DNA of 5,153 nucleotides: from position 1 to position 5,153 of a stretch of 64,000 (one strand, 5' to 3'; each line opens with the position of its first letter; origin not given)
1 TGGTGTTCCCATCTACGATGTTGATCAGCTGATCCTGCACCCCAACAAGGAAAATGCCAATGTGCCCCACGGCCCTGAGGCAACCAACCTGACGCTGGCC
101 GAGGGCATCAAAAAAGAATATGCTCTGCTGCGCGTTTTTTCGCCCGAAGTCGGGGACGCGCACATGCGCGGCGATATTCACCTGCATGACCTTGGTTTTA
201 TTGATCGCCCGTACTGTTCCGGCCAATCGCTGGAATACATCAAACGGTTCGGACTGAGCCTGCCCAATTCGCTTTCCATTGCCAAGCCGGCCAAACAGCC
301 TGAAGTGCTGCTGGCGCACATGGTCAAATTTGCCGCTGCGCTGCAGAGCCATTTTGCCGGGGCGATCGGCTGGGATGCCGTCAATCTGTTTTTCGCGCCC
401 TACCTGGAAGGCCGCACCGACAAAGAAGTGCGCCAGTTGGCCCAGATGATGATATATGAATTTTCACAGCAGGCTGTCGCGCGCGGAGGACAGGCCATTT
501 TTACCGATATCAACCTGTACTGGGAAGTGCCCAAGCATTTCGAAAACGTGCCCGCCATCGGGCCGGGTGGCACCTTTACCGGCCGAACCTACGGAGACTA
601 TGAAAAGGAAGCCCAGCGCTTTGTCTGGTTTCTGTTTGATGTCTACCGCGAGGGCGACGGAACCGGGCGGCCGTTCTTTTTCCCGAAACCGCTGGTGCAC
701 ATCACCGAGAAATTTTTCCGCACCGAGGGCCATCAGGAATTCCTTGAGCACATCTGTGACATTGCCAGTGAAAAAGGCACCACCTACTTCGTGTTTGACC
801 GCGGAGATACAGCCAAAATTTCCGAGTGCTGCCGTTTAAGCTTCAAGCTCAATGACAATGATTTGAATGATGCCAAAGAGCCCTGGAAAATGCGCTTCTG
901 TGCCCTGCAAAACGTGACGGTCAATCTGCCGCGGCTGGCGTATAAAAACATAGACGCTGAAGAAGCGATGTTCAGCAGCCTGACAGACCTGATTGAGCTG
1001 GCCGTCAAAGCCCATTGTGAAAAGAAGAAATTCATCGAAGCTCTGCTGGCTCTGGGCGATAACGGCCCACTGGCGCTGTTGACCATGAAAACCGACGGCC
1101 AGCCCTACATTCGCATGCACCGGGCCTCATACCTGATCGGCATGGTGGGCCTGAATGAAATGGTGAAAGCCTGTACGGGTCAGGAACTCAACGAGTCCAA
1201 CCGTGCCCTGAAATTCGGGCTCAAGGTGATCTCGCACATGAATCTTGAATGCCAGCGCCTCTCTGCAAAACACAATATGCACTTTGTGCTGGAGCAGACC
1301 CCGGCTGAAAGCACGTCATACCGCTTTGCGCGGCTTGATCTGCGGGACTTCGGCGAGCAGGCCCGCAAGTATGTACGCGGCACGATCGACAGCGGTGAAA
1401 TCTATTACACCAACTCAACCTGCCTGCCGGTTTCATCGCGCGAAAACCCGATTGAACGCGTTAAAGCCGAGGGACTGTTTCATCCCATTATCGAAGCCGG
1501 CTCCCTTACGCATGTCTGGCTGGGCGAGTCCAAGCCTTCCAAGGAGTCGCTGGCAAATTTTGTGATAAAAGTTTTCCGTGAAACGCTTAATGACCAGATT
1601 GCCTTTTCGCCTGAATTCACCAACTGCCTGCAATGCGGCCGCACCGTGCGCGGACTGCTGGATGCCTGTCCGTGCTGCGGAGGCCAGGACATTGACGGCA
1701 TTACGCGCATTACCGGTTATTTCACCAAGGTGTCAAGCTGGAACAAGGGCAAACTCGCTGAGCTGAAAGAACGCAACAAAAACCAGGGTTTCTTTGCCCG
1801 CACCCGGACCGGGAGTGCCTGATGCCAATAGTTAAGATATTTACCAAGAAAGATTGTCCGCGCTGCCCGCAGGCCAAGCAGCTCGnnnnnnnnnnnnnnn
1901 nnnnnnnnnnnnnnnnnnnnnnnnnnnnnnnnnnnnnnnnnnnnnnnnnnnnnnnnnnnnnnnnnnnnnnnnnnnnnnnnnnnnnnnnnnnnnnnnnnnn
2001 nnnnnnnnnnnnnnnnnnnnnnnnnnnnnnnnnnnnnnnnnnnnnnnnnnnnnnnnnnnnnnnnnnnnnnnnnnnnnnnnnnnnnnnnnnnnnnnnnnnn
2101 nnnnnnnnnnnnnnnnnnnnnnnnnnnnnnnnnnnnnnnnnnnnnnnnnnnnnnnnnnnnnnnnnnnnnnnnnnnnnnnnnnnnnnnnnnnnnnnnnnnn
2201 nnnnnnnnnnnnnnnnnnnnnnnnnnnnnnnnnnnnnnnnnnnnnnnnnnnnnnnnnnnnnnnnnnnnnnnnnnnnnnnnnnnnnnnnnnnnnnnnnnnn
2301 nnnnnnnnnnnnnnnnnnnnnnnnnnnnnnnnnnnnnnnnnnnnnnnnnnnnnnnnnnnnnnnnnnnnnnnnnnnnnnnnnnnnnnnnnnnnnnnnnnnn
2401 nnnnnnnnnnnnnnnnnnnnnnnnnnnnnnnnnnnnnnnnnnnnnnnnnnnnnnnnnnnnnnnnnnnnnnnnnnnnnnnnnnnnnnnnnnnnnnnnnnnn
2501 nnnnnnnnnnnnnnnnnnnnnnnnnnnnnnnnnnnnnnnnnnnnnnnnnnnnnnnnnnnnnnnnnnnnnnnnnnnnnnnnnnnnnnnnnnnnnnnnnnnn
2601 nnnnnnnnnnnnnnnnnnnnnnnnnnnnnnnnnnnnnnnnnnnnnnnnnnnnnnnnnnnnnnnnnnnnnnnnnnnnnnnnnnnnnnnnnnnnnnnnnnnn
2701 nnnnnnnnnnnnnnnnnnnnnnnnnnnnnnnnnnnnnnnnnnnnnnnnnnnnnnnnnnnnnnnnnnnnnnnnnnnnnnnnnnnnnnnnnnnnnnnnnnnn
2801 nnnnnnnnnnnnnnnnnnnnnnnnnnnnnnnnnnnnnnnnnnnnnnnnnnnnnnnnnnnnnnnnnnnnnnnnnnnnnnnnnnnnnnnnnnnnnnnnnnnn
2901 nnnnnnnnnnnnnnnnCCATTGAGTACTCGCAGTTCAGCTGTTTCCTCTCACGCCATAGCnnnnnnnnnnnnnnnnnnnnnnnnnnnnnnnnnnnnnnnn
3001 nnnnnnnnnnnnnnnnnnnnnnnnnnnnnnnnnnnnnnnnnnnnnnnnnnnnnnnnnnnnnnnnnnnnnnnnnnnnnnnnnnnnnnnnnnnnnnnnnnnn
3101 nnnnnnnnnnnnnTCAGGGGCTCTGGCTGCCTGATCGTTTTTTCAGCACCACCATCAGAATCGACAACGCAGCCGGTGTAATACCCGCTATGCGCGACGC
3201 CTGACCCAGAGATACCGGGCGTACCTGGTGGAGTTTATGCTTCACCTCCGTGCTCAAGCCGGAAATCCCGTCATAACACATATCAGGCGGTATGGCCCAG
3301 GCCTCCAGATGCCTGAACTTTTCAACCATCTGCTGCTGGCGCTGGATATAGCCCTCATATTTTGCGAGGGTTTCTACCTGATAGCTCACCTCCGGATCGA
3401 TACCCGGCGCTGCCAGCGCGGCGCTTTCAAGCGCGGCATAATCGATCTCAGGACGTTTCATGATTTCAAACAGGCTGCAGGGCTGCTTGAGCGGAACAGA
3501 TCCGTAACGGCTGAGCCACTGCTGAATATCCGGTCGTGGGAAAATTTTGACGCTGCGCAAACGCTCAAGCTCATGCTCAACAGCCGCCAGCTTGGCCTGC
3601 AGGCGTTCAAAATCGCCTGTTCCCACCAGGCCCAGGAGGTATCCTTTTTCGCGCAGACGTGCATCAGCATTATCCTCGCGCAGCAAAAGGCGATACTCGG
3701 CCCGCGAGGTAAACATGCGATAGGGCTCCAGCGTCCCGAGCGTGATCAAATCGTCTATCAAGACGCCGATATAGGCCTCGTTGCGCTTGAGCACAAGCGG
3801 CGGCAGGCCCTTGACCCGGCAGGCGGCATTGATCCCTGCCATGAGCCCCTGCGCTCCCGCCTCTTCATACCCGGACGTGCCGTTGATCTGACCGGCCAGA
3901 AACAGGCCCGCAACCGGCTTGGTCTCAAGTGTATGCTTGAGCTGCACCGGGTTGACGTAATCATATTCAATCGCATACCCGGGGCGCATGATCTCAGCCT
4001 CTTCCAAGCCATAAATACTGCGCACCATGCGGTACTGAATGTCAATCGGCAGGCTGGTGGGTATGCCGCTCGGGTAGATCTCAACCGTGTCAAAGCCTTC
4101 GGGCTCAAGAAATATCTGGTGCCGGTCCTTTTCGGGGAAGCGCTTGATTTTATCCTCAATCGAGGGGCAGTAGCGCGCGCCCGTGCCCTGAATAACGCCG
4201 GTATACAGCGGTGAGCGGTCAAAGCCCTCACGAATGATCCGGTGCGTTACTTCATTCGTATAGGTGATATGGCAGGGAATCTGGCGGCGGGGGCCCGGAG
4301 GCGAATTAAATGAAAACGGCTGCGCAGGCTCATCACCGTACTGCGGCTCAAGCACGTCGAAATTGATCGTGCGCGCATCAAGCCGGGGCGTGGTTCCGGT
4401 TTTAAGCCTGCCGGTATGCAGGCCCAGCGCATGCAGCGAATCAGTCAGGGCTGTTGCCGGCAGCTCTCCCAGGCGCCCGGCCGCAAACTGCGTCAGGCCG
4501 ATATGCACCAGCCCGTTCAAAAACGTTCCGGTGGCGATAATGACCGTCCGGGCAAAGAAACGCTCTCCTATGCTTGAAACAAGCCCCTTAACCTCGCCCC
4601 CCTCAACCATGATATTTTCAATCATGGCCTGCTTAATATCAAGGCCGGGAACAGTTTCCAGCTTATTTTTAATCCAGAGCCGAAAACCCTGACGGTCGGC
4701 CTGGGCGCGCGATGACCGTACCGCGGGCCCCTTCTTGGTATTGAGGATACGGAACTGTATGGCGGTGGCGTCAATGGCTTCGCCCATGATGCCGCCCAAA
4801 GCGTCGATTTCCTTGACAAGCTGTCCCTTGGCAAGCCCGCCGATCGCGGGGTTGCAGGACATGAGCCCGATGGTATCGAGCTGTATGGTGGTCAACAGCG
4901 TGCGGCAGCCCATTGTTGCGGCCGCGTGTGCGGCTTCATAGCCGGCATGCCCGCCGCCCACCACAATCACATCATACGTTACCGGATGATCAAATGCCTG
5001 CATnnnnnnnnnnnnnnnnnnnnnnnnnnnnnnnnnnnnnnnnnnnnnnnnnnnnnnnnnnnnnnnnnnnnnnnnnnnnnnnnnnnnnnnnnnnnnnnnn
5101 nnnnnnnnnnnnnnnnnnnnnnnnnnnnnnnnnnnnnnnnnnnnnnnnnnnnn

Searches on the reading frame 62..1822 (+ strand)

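Call 69: search_protein_families(library=pfam, proteins=[window:62-1822:+], max_evalue=0.00001)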
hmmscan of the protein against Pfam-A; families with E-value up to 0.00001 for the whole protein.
window:62-1822:+ (586 aa): 1 family
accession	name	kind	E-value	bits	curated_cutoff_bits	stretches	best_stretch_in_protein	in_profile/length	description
PF13597.11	NRDD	-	1.1e-141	473.7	26.2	1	2-572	6-560/562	Anaerobic ribonucleoside-triphosphate reductase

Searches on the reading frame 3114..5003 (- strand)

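Call 69: search_protein_families(library=pfam, proteins=[window:3114-5003:-], max_evalue=0.00001)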
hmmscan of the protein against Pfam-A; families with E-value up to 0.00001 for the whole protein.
window:3114-5003:- (629 aa): 4 families
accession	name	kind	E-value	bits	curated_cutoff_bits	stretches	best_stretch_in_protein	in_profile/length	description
PF01134.28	GIDA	-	8.1e-163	542.5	22.1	1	11-400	1-390/391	Glucose inhibited division protein A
PF13932.14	SAM_GIDA_C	-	9.3e-24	83.5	27.1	1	561-617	1-57/57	tRNA modifying enzyme MnmG/GidA C-terminal helical bundle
PF21680.2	GIDA_C_1st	-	7.1e-23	81.6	24.7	1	465-557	4-96/96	tRNA modifying enzyme MnmG/GidA C-terminal helical domain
PF12831.13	FAD_oxidored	-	2.4e-06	27.5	27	1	11-79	1-67/416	FAD dependent oxidoreductase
